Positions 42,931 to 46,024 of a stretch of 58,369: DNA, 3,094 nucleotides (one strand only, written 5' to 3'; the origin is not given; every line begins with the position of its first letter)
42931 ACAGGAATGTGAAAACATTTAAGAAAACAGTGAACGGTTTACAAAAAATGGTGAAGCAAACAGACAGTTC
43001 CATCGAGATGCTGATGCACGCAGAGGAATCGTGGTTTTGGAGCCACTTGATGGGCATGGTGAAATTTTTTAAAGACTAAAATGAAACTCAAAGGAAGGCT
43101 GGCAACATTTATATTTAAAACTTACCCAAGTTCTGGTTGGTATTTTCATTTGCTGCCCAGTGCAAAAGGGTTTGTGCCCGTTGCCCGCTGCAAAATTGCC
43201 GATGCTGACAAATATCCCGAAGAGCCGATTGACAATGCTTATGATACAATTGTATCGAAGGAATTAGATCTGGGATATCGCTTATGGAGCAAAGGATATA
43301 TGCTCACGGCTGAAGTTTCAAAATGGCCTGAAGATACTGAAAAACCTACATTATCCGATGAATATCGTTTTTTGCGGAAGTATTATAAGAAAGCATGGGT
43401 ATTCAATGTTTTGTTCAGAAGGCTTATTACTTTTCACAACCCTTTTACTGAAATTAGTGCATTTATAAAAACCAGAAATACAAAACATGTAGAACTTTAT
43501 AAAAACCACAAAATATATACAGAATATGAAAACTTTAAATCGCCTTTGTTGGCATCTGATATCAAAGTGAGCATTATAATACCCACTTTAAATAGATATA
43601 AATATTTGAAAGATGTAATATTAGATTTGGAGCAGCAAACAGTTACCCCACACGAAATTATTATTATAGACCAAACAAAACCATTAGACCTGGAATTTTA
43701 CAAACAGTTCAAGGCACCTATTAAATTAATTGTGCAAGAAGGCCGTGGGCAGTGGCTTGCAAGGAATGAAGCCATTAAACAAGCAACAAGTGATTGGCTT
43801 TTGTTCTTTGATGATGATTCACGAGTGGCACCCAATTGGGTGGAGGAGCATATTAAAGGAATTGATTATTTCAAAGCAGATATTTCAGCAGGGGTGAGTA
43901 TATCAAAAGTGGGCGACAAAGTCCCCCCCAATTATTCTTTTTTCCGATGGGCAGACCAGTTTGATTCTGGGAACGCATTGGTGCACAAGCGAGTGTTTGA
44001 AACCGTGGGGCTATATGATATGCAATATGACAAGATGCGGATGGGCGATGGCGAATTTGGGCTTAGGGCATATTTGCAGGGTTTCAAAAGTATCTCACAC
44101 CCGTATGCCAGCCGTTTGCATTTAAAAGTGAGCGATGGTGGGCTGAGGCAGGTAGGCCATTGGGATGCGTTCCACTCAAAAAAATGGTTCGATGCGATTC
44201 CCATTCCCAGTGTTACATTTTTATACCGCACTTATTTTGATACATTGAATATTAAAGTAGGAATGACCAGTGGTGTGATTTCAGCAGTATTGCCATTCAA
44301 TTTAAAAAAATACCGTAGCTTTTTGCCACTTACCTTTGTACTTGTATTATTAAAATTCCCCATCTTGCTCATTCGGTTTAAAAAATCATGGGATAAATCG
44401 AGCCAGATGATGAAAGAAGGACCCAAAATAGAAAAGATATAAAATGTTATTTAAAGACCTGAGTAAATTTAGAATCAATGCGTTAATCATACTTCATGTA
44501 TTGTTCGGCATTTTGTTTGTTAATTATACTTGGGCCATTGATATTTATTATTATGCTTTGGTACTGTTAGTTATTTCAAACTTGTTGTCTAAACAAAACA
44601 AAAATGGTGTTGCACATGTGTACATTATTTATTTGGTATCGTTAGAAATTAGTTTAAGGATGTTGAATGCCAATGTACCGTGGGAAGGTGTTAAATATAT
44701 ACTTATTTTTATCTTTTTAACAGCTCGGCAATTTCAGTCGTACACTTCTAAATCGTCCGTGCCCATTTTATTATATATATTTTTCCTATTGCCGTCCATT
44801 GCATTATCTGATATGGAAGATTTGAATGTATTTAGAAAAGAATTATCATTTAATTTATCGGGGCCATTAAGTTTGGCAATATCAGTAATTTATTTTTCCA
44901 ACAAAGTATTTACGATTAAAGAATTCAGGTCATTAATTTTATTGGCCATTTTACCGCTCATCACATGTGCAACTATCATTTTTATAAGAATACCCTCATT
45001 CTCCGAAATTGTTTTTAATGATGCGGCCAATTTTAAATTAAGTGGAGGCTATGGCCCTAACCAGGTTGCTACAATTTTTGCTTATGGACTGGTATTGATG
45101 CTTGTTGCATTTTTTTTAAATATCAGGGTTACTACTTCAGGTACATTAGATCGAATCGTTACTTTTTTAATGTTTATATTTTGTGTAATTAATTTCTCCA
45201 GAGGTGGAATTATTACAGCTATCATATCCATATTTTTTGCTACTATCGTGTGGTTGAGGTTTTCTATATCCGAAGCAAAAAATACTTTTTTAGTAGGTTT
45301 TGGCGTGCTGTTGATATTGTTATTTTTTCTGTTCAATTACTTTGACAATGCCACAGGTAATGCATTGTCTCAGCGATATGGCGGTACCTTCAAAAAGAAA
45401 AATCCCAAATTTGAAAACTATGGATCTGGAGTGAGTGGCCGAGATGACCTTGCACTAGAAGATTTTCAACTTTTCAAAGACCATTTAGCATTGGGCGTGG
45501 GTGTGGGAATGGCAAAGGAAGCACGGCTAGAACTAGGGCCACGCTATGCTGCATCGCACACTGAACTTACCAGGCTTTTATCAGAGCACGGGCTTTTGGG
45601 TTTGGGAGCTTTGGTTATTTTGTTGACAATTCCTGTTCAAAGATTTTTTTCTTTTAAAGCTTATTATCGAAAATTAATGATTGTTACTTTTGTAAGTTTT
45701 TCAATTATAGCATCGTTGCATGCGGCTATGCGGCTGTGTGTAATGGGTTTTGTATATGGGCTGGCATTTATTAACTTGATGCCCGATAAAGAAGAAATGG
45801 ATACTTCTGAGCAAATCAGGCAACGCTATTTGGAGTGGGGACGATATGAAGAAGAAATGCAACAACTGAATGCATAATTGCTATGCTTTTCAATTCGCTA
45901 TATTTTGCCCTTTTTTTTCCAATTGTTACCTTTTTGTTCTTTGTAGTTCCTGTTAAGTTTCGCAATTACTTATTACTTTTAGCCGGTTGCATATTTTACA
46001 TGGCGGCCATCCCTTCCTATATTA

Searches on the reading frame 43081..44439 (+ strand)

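Call 79: search_protein_families(library=pfam, proteins=[window:43081-44439:+], max_evalue=0.01)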
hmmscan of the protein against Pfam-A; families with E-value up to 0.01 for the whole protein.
window:43081-44439:+ (453 aa): 3 families
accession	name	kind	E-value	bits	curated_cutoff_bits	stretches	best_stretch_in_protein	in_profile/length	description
PF00535.33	Glycos_transf_2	-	3.6e-21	76.3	23.3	1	164-280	1-122/168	Glycosyl transferase family 2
PF10111.15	Glyco_tranf_2_2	-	0.0017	18.4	27.3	0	164-276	1-123/276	Glycosyltransferase like family 2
PF13641.12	Glyco_tranf_2_3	-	0.0049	17.3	27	0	163-252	3-102/230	Glycosyltransferase like family 2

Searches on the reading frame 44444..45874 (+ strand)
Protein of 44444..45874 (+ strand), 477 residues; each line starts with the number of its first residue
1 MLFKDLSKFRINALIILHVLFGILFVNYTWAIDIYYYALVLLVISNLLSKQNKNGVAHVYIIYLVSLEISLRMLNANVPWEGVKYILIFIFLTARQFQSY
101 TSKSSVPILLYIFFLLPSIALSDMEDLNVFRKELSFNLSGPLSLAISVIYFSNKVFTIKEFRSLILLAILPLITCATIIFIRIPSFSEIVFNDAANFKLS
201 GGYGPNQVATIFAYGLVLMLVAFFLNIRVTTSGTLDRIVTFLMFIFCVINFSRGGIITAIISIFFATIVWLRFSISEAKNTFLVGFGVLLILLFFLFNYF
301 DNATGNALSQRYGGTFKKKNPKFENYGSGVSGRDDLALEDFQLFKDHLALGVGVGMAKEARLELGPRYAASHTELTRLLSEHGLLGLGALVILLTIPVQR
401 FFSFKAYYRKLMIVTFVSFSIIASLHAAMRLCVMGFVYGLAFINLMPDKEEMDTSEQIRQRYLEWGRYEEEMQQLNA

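Call 79: search_protein_families(library=pfam, proteins=[window:44444-45874:+], max_evalue=0.01)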
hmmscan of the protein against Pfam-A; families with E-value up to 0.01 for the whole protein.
window:44444-45874:+ (477 aa): 1 family
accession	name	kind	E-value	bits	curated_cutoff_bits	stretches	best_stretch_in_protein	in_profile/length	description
PF04932.20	Wzy_C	-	1.9e-11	44.4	31.7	1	239-390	2-148/149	O-Antigen ligase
